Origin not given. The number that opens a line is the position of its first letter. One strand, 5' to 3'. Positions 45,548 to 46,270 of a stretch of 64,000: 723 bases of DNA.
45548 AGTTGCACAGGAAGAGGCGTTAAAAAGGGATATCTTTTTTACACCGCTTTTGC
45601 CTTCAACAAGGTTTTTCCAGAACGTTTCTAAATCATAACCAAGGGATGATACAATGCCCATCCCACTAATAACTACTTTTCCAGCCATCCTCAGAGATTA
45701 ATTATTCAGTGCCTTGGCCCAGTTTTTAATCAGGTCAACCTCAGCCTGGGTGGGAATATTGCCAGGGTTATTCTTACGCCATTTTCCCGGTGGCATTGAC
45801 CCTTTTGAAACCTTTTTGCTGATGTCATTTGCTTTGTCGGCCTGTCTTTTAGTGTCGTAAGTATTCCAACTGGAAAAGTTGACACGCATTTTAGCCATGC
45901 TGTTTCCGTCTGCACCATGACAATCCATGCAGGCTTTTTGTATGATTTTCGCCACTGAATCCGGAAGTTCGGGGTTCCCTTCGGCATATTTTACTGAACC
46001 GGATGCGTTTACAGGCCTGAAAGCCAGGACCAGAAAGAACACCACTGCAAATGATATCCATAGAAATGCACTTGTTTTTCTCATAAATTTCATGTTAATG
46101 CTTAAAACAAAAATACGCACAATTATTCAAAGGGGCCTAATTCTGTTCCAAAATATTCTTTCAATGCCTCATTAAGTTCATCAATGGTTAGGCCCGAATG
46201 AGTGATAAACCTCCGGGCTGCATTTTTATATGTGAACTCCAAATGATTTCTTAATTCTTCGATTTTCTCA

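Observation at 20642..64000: Compact cluster of at least 43 kb: aryl-polyene/flexirubin-type type II PKS-FAS core with an accessory set matching no described subtype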

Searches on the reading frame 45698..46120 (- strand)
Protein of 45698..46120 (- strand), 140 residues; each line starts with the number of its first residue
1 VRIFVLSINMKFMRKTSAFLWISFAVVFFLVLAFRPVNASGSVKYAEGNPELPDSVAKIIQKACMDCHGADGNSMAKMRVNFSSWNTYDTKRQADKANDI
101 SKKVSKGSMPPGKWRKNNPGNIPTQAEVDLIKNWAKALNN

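Call 5: search_protein_families(library=pfam, proteins=[window:45698-46120:-], max_evalue=0.01)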
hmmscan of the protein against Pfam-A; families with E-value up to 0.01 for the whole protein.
window:45698-46120:- (140 aa): 3 families
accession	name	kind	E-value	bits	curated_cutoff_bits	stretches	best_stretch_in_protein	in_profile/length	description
PF14376.11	Haem_bd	-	3.8e-13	50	27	1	76-136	72-132/133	Haem-binding domain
PF00034.26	Cytochrom_C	-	0.00059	21.6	21.3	1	57-121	5-65/90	Cytochrome c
PF13442.11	Cytochrome_CBB3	-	0.00074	20.2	27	1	54-111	4-50/68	Cytochrome C oxidase, cbb3-type, subunit III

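Call 12: search_protein_families(library=ncbifam, proteins=[window:45698-46120:-], max_evalue=0.001)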
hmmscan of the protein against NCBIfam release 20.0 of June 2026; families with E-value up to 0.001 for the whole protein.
window:45698-46120:- (140 aa): 0 families
